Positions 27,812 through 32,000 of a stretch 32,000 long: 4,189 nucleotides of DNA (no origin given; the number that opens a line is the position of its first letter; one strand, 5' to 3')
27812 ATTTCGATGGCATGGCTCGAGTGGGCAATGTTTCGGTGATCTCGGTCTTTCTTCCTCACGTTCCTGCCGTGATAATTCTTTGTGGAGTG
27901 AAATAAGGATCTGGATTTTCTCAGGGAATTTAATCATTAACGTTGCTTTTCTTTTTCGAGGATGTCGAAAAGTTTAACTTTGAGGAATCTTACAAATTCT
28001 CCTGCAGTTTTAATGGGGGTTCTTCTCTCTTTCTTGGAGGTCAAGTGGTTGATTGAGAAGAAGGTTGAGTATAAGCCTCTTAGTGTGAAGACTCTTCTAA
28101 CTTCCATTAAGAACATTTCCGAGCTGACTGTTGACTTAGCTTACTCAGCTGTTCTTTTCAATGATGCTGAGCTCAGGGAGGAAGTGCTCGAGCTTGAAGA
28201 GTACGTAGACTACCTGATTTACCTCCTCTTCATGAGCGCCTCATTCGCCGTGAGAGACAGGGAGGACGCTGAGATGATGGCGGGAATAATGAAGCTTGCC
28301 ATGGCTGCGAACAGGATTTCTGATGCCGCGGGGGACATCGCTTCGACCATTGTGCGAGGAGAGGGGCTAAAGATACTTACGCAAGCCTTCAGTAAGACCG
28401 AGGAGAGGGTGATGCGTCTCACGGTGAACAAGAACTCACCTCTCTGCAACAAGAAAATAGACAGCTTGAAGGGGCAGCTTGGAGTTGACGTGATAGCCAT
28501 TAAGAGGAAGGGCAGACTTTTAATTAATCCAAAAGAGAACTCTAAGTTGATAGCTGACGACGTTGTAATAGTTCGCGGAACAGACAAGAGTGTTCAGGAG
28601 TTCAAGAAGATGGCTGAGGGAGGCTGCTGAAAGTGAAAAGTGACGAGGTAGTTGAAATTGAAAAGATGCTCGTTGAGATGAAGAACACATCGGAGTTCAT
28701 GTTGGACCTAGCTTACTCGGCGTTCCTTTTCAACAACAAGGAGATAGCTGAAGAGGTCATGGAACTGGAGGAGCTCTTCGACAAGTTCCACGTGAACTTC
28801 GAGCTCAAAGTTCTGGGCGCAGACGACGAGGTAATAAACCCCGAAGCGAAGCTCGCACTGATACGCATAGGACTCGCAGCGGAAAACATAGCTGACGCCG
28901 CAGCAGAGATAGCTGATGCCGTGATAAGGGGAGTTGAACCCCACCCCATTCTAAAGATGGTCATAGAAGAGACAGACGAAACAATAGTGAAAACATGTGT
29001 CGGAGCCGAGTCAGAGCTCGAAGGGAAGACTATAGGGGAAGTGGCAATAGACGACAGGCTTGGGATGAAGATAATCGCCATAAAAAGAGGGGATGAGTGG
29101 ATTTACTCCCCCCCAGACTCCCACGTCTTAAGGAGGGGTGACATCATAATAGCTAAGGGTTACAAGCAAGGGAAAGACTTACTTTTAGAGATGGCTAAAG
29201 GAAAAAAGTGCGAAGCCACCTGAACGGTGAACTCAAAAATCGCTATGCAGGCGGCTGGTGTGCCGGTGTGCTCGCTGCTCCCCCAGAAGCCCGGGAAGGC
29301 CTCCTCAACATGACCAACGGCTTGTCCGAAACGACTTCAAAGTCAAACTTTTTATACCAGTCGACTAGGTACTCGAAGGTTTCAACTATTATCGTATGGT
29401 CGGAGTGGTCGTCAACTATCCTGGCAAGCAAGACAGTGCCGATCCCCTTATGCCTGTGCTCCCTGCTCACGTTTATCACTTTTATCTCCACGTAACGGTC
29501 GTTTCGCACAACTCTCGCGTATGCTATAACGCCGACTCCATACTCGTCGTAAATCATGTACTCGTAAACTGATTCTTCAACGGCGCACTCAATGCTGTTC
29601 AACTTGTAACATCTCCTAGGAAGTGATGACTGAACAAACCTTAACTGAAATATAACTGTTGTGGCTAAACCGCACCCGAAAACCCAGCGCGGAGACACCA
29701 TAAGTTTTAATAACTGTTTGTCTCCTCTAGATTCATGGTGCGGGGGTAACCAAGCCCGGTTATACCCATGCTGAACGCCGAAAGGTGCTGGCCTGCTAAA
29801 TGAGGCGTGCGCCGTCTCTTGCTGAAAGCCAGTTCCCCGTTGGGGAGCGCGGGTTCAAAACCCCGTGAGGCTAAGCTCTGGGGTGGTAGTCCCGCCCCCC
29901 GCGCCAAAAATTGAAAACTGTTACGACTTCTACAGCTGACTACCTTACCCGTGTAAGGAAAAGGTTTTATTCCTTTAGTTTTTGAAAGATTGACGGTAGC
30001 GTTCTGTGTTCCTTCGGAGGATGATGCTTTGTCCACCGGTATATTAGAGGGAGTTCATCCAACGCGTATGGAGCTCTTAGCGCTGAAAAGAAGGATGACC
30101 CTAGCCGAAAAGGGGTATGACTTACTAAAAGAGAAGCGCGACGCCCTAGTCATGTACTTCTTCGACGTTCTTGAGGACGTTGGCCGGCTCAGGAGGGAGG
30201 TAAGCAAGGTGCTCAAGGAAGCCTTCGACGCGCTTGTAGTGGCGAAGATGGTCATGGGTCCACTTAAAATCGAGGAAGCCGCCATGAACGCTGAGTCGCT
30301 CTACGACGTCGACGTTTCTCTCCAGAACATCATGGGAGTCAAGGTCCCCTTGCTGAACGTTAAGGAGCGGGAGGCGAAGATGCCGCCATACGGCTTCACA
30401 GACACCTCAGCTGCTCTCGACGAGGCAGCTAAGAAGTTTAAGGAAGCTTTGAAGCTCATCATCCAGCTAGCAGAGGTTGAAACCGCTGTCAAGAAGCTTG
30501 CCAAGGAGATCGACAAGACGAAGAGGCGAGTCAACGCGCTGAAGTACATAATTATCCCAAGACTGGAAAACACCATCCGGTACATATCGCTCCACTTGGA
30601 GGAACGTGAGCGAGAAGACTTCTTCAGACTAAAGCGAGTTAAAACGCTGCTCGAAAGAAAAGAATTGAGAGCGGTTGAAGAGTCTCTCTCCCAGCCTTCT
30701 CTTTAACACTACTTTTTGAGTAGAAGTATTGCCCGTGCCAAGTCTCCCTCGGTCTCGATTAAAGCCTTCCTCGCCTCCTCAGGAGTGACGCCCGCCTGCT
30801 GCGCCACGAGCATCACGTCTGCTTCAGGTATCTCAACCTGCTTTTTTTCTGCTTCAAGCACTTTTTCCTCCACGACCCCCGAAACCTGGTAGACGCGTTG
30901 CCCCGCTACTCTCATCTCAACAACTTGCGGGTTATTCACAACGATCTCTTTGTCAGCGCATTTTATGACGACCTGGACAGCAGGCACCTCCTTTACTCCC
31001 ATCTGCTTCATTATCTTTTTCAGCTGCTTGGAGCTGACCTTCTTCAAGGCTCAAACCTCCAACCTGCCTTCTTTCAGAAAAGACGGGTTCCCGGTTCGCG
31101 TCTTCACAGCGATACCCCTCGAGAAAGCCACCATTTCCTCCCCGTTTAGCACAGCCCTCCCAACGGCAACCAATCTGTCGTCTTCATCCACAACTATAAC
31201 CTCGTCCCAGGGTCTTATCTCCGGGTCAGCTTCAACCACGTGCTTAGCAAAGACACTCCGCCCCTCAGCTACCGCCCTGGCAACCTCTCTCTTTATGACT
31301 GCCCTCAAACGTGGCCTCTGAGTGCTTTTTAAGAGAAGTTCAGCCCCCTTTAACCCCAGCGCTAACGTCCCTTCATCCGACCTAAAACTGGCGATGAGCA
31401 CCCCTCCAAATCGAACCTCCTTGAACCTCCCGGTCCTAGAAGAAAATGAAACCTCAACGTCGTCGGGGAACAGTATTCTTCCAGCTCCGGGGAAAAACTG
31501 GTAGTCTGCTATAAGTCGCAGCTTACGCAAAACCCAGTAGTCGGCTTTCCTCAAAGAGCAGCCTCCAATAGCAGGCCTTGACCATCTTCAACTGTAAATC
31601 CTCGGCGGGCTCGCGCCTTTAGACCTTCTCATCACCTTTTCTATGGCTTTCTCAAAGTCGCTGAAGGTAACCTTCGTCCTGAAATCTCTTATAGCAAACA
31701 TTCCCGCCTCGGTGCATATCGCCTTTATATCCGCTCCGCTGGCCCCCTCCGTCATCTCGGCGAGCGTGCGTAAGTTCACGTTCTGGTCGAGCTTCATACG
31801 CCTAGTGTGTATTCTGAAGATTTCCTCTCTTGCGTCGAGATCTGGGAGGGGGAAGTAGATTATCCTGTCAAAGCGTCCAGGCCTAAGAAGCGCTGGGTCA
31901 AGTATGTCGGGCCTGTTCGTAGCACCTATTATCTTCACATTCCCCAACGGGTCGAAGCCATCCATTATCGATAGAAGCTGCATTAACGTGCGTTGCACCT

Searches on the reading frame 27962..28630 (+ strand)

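Call 49: search_protein_families(library=pfam, proteins=[window:27962-28630:+], max_evalue=0.01)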
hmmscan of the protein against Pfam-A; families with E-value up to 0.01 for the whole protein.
window:27962-28630:+ (222 aa): 2 families
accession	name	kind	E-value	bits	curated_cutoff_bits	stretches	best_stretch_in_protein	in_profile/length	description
PF02080.26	TrkA_C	-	1.1e-12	48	27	1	150-216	1-68/71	TrkA-C domain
PF01895.24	PhoU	-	3.2e-06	27.9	23.5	1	47-129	2-88/89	PhoU domain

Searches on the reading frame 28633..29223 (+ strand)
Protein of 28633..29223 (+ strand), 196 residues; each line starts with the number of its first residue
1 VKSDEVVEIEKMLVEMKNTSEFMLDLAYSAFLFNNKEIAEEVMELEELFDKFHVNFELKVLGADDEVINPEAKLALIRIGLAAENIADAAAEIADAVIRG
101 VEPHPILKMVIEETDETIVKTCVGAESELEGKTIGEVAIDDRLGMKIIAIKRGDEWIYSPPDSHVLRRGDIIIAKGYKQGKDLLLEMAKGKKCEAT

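Call 49: search_protein_families(library=pfam, proteins=[window:28633-29223:+], max_evalue=0.01)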
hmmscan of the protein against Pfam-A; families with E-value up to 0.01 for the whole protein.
window:28633-29223:+ (196 aa): 3 families
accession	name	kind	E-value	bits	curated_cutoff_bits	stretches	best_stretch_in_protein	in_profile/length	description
PF02080.26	TrkA_C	-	1.9e-11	44.1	27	1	123-180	6-62/71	TrkA-C domain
PF01895.24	PhoU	-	2e-10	41.3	23.5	1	13-97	1-89/89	PhoU domain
PF01865.21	PhoU_div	-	0.0044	16.8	24.4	1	10-97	120-208/214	Protein of unknown function DUF47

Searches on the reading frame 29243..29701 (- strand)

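Call 49: search_protein_families(library=pfam, proteins=[window:29243-29701:-], max_evalue=0.01)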
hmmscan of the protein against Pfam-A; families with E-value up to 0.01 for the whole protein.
window:29243-29701:- (152 aa): 4 families
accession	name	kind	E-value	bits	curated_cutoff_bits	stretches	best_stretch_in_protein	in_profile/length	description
PF13673.13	Acetyltransf_10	-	4.1e-07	30.5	23.6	1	43-126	28-112/128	Acetyltransferase (GNAT) domain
PF13508.13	Acetyltransf_7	-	7.7e-07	29.9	27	1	53-123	11-84/84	Acetyltransferase (GNAT) domain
PF00583.31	Acetyltransf_1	-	1.7e-06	28.7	20.7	1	47-102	34-91/116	Acetyltransferase (GNAT) family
PF14542.12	Acetyltransf_CG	-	0.00045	20.7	30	1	48-118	2-73/80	GCN5-related N-acetyl-transferase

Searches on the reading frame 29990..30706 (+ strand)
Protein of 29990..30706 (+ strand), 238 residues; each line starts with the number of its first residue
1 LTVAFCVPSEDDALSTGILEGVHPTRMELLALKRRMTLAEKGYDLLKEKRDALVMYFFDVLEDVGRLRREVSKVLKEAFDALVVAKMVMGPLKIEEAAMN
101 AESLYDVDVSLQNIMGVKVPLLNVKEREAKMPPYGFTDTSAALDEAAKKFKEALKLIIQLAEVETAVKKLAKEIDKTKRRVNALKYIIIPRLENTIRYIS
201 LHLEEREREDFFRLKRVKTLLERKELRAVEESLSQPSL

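Call 49: search_protein_families(library=pfam, proteins=[window:29990-30706:+], max_evalue=0.01)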
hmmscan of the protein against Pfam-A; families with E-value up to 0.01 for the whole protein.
window:29990-30706:+ (238 aa): 1 family
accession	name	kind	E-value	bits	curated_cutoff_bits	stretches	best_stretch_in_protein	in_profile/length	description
PF01813.22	ATP-synt_D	-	7.1e-68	228.8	25.7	1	28-218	1-195/196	ATP synthase subunit D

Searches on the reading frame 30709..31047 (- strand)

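Call 50: search_protein_families(library=pfam, proteins=[window:30709-31047:-], max_evalue=0.01)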
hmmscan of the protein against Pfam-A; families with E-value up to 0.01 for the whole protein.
window:30709-31047:- (112 aa): 2 families
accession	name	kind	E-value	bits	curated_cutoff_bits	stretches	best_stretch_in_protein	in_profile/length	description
PF01849.23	NAC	-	3e-13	49.9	21.3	1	7-62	2-57/57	NAC domain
PF19026.7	UBA_HYPK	-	1.8e-08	34.1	27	1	71-107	1-37/41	HYPK UBA domain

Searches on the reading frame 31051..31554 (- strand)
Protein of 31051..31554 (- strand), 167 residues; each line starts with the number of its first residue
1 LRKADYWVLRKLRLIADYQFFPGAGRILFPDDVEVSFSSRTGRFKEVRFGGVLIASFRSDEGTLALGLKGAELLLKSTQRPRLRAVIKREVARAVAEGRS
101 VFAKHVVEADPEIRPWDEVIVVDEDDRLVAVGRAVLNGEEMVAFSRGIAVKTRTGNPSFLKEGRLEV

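Call 49: search_protein_families(library=pfam, proteins=[window:31051-31554:-], max_evalue=0.01)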
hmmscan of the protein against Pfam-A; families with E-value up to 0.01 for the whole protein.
window:31051-31554:- (167 aa): 4 families
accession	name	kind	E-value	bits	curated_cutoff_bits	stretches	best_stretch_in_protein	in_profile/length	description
PF01472.26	PUA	-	1.8e-20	73.1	24.8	1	85-153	3-71/74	PUA domain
PF14810.12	TGT_C2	-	2.6e-19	69.6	25.3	1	11-81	2-72/72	Patch-forming domain C2 of tRNA-guanine transglycosylase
PF03657.19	UPF0113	-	0.00033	21.3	23.8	1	86-136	3-53/73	UPF0113 PUA domain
PF17940.6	TetR_C_31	-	0.0026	18.3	27.4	1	71-112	28-68/107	Tetracyclin repressor-like, C-terminal domain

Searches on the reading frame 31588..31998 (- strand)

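Call 50: search_protein_families(library=pfam, proteins=[window:31588-31998:-], max_evalue=0.01)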
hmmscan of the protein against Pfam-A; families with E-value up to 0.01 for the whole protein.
window:31588-31998:- (136 aa): 3 families
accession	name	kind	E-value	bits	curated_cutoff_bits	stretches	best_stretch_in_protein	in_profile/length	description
PF17862.7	AAA_lid_3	-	1.1e-17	63.6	27.2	1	73-117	1-45/45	AAA+ lid domain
PF00004.35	AAA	-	3.3e-13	50.6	21.2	1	2-51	82-131/131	ATPase family associated with various cellular activities (AAA)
PF23902.1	AAA_lid_PRS2_C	-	2.7e-05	24.7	34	1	57-124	4-72/73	PRS2 AAA+ lid C-terminal domain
